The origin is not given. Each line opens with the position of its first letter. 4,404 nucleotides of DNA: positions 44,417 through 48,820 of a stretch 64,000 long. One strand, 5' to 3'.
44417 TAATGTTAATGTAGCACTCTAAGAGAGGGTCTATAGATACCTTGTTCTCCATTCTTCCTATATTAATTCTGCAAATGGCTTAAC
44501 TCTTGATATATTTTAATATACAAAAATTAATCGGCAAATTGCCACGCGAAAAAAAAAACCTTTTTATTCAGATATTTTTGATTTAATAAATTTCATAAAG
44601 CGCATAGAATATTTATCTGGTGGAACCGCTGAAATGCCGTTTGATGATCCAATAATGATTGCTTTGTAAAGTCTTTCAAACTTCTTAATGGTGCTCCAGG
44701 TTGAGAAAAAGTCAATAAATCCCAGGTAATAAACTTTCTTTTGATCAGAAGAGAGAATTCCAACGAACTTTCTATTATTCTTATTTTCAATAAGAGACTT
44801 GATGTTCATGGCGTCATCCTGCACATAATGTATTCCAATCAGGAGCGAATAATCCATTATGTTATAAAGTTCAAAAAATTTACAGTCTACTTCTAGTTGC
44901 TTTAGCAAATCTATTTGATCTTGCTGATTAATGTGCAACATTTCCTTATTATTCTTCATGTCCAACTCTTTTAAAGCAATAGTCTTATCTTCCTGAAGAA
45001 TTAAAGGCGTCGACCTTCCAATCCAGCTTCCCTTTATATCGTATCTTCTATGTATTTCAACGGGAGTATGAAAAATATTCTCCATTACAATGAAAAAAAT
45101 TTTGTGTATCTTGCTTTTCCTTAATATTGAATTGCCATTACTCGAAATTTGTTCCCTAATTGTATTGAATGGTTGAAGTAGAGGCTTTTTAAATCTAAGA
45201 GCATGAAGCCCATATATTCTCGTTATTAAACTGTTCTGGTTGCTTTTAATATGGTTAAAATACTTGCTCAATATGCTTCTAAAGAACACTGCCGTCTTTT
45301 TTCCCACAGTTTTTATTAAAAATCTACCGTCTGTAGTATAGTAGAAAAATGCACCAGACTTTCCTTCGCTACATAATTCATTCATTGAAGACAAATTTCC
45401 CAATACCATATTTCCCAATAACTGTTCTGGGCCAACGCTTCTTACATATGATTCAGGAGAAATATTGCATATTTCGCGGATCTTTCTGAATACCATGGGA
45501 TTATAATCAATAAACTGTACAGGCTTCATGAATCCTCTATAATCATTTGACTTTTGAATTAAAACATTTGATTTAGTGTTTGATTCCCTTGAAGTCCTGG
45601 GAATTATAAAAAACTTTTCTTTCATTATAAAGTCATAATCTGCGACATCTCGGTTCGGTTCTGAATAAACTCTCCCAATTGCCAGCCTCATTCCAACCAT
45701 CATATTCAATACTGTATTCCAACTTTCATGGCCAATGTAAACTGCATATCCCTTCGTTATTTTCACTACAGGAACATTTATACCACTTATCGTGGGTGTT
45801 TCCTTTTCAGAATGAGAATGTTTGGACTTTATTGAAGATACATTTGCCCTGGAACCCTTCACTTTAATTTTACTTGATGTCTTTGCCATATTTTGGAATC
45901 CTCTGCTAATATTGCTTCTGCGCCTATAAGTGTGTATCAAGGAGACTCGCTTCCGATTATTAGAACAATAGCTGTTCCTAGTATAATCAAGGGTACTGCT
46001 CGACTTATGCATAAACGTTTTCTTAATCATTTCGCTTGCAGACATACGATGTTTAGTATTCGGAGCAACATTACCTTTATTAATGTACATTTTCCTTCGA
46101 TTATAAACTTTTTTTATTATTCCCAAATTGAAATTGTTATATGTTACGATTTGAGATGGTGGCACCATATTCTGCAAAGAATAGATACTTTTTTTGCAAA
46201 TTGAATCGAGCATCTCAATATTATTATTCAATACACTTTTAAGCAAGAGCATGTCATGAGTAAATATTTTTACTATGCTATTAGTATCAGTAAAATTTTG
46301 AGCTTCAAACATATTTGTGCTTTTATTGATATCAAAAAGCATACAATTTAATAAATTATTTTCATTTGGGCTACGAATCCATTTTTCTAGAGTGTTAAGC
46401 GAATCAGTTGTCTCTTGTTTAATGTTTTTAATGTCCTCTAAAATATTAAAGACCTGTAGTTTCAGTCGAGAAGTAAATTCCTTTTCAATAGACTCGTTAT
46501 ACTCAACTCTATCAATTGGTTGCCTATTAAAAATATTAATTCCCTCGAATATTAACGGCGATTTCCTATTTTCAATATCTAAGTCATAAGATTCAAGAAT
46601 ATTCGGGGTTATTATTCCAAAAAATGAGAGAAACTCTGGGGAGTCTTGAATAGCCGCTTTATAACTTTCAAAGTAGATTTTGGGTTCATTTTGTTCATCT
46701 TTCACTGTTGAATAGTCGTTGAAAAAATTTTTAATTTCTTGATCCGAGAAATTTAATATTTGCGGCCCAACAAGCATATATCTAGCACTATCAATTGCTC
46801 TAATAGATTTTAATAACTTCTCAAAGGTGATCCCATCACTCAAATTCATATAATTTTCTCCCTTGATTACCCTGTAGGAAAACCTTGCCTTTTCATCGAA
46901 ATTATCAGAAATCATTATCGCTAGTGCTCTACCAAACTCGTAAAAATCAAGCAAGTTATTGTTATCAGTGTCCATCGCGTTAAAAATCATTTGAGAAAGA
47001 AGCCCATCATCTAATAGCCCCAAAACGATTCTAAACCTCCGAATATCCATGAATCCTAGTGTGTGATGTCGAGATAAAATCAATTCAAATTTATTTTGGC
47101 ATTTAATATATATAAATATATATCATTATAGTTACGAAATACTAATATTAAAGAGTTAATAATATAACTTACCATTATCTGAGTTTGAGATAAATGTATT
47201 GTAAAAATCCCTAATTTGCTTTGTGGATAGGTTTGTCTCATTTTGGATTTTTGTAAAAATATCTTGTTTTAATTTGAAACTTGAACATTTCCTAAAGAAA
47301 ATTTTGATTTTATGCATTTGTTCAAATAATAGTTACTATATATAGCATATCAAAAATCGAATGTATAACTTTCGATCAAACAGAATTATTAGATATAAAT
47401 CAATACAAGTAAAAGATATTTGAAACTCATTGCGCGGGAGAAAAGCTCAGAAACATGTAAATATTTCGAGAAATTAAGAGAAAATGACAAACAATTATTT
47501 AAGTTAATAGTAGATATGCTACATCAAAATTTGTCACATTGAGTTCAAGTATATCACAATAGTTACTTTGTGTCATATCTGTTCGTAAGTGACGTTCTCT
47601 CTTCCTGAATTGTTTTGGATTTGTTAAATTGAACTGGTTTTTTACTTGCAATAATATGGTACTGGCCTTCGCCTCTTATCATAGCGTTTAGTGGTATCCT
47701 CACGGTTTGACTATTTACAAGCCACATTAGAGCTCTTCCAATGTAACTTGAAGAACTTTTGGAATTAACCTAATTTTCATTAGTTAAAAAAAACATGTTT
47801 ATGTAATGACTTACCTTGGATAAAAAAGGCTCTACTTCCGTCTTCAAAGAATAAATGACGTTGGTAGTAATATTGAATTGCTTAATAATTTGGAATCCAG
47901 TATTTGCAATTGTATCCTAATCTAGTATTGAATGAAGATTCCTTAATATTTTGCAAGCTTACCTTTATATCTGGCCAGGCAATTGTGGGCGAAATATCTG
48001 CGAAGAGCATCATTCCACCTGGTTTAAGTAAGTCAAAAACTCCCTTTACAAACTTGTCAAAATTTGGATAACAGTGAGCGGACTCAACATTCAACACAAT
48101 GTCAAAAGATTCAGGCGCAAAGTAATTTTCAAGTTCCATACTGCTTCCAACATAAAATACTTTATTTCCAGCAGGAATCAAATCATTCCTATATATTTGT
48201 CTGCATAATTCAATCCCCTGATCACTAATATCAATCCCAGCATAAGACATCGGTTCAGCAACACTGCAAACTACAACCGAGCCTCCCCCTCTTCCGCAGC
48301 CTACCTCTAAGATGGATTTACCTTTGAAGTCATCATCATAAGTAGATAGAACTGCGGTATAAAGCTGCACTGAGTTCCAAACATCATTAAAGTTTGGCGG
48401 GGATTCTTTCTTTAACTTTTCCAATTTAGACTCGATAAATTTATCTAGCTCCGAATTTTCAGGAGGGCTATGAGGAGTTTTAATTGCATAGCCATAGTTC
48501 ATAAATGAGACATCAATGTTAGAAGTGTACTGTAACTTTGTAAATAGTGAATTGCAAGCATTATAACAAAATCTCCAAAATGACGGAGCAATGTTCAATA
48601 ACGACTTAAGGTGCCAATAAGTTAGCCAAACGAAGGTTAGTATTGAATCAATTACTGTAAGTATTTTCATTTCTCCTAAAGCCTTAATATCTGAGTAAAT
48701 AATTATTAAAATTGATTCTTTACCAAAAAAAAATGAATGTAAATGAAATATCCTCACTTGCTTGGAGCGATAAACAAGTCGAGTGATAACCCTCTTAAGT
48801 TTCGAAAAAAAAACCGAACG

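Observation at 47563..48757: Bacterial-type SAM methyltransferase with a transmembrane anchor and two small introns: candidate domesticated horizontal transfer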

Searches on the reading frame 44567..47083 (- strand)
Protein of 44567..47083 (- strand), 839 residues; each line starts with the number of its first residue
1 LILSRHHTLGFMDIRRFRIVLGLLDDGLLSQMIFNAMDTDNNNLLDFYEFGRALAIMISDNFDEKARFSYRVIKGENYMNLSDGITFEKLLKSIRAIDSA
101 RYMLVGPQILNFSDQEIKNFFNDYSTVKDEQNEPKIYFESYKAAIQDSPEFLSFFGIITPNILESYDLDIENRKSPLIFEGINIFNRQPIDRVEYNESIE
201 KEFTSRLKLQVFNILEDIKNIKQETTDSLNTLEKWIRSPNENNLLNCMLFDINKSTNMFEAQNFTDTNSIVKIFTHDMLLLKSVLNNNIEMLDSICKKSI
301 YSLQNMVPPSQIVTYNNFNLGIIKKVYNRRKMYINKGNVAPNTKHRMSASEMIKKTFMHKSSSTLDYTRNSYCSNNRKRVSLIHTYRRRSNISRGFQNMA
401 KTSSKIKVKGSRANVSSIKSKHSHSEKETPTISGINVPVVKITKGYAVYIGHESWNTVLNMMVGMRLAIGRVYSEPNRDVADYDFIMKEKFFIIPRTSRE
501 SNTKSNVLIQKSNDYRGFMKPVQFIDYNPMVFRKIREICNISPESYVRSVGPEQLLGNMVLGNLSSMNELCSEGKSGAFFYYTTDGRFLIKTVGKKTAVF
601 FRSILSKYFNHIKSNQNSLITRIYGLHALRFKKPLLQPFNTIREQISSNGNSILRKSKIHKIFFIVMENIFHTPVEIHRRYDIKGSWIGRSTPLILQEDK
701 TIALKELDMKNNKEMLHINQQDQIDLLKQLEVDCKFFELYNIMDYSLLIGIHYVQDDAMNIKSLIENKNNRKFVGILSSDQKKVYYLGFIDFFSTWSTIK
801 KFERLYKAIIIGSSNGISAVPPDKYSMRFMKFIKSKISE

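Call 75: search_protein_families(library=pfam, proteins=[window:44567-47083:-], max_evalue=0.00001)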
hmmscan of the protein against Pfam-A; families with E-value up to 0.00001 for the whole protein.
window:44567-47083:- (839 aa): 1 family
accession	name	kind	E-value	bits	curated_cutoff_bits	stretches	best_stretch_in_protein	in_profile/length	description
PF01504.24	PIP5K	-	4e-74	249.9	27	1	564-835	4-287/288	Phosphatidylinositol-4-phosphate 5-Kinase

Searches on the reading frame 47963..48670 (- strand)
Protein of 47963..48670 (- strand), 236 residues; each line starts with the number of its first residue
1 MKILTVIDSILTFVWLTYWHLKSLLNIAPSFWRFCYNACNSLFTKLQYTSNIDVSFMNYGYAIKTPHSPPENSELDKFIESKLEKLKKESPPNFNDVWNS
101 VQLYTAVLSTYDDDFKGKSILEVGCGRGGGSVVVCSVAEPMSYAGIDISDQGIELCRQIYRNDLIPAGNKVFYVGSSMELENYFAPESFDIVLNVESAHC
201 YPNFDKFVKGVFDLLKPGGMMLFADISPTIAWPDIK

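Call 17: search_protein_representatives(protein=window:47963-48670:-)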
Query: 236 residues. Proteins with E-value up to 0.001 (for the whole library): 2797; up to 1e-10: 918; up to 1e-30: 5. The best 150 are listed.
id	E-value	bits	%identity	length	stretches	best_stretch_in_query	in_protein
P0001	4.1e-148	508.0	89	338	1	1-236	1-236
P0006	2.4e-51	191.1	47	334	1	7-231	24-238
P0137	6.2e-41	157.0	47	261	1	54-235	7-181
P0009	4.1e-34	134.7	43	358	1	29-234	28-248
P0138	2.3e-32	129.0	39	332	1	25-227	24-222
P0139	1.4e-27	113.3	35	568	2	96-234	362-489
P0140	6.8e-23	98.0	47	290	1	101-230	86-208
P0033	7.0e-23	97.9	47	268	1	99-231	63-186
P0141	1.5e-22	96.9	42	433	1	100-225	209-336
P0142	1.5e-22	96.8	40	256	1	62-227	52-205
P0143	1.8e-22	96.5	44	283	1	85-226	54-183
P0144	6.0e-22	94.8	44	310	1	102-235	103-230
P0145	7.6e-22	94.5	41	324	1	10-226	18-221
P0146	8.1e-22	94.4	45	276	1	100-229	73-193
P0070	2.7e-21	92.7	40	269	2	101-232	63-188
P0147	2.7e-21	92.7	45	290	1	99-227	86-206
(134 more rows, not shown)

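Call 30: find_encoding_contigs(protein=P0145, flank=8000, max_places=2)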
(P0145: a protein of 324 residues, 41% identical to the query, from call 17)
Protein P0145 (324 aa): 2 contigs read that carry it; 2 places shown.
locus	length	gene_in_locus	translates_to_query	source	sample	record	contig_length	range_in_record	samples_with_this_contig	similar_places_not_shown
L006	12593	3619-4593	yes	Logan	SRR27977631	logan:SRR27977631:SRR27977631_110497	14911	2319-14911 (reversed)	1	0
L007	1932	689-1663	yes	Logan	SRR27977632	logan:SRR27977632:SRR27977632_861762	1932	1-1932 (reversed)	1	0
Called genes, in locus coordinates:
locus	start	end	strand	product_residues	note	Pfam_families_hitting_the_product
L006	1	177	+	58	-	?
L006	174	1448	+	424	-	PF00005:ABC_tran, PF13304:AAA_21 (faint)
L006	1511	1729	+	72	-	PF00550:PP-binding (weak)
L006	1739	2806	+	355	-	PF08545:ACP_syn_III, PF08541:ACP_syn_III_C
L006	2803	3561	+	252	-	PF00106:adh_short, PF01370:Epimerase (weak), PF08659:KR, PF13561:adh_short_C2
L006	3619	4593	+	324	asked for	PF03141:Methyltransf_29 (faint), PF00891:Methyltransf_2 (weak), PF01209:Ubie_methyltran, PF13489:Methyltransf_23, PF08241:Methyltransf_11, PF08242:Methyltransf_12, PF13649:Methyltransf_25, PF13847:Methyltransf_31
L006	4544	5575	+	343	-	PF00195:Chal_sti_synt_N (weak), PF08545:ACP_syn_III, PF08541:ACP_syn_III_C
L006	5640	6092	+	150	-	-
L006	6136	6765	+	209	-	PF17836:PglD_N, PF25084:LbH_EIF2B (weak), PF25087:GMPPB_C, PF00132:Hexapep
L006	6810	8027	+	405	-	PF01041:DegT_DnrJ_EryC1, PF01212:Beta_elim_lyase (faint)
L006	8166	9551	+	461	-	PF00535:Glycos_transf_2, PF13641:Glyco_tranf_2_3, PF00132:Hexapep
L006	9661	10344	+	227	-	PF13489:Methyltransf_23, PF08241:Methyltransf_11, PF13649:Methyltransf_25 (weak), PF08242:Methyltransf_12 (weak)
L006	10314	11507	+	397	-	PF13439:Glyco_transf_4, PF00534:Glycos_transf_1, PF13692:Glyco_trans_1_4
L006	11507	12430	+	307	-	PF00535:Glycos_transf_2, PF13641:Glyco_tranf_2_3 (weak)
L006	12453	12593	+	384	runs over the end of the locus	-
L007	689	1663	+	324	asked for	PF03141:Methyltransf_29 (faint), PF00891:Methyltransf_2 (weak), PF01209:Ubie_methyltran, PF13489:Methyltransf_23, PF08241:Methyltransf_11, PF08242:Methyltransf_12, PF13649:Methyltransf_25, PF13847:Methyltransf_31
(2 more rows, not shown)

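Call 37: find_encoding_contigs(protein=P0141, flank=3000, max_places=3)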
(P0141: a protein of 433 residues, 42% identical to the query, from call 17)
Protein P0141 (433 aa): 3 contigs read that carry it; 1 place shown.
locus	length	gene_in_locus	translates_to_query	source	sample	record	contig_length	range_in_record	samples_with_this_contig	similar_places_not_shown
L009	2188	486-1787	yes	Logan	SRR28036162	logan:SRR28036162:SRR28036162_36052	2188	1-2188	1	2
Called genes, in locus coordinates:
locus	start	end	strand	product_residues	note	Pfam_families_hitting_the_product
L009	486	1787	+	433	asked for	PF13489:Methyltransf_23 (faint), PF13847:Methyltransf_31, PF08241:Methyltransf_11, PF08242:Methyltransf_12 (weak), PF13649:Methyltransf_25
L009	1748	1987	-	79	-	-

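Call 69: list_cluster_members(proteins=[P0137, P0138, P0139, P0140, P0141, P0142, P0143, P0144, P0146, P0147])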
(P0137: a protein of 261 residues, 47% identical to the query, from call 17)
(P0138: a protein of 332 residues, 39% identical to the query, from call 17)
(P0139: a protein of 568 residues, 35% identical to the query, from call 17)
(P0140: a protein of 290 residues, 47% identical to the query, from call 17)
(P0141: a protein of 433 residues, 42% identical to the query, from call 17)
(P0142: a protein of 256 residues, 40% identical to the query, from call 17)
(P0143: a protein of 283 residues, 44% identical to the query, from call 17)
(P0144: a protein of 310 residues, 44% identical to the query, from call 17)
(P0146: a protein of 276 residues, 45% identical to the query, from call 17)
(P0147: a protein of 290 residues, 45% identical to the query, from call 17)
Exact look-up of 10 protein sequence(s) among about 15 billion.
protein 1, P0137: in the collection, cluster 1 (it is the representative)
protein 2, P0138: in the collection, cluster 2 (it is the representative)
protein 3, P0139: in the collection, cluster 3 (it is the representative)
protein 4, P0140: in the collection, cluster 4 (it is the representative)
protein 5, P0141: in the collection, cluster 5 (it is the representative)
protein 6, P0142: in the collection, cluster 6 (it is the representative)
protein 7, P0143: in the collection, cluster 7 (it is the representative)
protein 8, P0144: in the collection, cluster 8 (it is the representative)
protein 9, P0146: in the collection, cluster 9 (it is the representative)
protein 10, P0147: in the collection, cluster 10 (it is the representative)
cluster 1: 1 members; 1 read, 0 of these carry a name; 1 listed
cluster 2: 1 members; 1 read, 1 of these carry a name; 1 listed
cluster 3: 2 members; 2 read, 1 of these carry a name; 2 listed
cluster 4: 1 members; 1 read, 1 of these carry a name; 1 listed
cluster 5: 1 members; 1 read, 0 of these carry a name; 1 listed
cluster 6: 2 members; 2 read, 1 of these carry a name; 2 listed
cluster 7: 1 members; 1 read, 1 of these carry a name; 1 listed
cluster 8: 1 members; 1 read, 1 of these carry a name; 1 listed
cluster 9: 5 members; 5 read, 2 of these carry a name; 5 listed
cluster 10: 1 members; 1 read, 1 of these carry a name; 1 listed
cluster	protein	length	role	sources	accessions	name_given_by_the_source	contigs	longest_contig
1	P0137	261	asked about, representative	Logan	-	-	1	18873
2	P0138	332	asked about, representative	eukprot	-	GHVS01046028.1.p1 GENE.GHVS01046028.1~~GHVS01046028.1.p1 ORF type:complete len:333 ...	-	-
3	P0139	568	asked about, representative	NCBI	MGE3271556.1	MAG: class I SAM-dependent methyltransferase [Chloroflexota bacterium]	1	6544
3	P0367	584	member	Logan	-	-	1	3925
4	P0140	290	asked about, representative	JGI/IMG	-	SAM-dependent methyltransferase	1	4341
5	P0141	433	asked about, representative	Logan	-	-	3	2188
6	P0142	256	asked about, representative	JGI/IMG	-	-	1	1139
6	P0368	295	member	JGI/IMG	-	SAM-dependent methyltransferase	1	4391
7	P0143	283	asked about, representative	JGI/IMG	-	2-polyprenyl-3-methyl-5-hydroxy-6-metoxy-1,4-benzoquinol methylase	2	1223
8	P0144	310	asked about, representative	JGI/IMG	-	SAM-dependent methyltransferase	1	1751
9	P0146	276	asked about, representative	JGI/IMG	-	ubiquinone/menaquinone biosynthesis C-methylase UbiE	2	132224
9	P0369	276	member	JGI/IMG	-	ubiquinone/menaquinone biosynthesis C-methylase UbiE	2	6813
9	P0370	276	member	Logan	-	-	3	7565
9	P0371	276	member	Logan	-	-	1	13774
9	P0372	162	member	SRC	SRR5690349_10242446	-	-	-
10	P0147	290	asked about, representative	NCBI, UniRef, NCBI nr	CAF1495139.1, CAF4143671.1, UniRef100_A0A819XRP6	unnamed protein product [Adineta steineri] | Methyltransferase domain-containing protein n=1 Tax=Adineta steineri TaxID=433720 ...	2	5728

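Call 77: find_homologous_proteins(query=P0145, max_evalue=1e-15)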
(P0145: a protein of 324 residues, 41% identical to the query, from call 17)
Query P0145 (324 aa): 777 proteins with E <= 1e-15 among 1960 candidates; the best 120 are listed.
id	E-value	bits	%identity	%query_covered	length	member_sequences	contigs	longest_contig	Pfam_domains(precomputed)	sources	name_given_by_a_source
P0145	2.1e-221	752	100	100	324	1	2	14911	PF13847.13,PF13489.13,PF13649.13,PF00891.25,PF03141.23,PF01209.25,PF08241.19,PF08242.19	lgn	-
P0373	7.1e-77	277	45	91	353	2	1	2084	PF13847.13,PF13489.13,PF13649.13,PF01209.25,PF08241.19,PF08242.19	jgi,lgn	-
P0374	7.8e-75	270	52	76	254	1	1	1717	PF13847.13,PF13489.13,PF13649.13,PF05148.22,PF01209.25,PF08241.19,PF08242.19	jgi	jgi:SAM-dependent methyltransferase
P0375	1.1e-74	270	45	91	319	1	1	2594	PF13847.13,PF13489.13,PF13649.13,PF03141.23,PF01209.25,PF08241.19,PF08242.19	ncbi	-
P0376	1.3e-71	259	47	81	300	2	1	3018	PF13847.13,PF13489.13,PF13649.13,PF01209.25,PF08241.19,PF08242.19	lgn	-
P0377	9.7e-70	253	48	77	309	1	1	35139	PF13847.13,PF13489.13,PF13649.13,PF01209.25,PF08241.19,PF08242.19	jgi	jgi:SAM-dependent methyltransferase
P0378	3.8e-68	248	44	87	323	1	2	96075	PF13847.13,PF13489.13,PF13649.13,PF01209.25,PF08241.19,PF08242.19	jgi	jgi:SAM-dependent methyltransferase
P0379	4.5e-66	241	46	77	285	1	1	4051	PF13847.13,PF13489.13,PF13649.13,PF08241.19,PF08242.19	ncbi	-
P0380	1.5e-38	151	51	43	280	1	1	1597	PF13847.13,PF13489.13,PF13649.13,PF01209.25,PF08241.19,PF08242.19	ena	-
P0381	2.0e-38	150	40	62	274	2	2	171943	PF13847.13,PF13489.13,PF13649.13,PF01209.25,PF08241.19,PF08242.19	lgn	-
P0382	1.2e-37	148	41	61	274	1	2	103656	PF13847.13,PF13489.13,PF06325.20,PF02353.27,PF13649.13,PF05148.22,PF01728.26,PF01209.25,PF08241.19,PF08242.19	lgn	-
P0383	9.8e-37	145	39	58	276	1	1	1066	PF13847.13,PF13489.13,PF13649.13,PF03141.23,PF01209.25,PF08241.19,PF08242.19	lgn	-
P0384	1.1e-36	145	39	61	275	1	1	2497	PF13847.13,PF13489.13,PF13649.13,PF03141.23,PF01209.25,PF08241.19,PF08242.19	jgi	jgi:ubiquinone/menaquinone biosynthesis C-methylase UbiE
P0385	1.7e-36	144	36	80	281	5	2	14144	PF13847.13,PF13489.13,PF13649.13,PF05148.22,PF01209.25,PF08241.19,PF08242.19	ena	-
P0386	1.9e-36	144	35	76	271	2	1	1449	PF13847.13,PF13489.13,PF02353.27,PF13649.13,PF01209.25,PF08241.19,PF08242.19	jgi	jgi:SAM-dependent methyltransferase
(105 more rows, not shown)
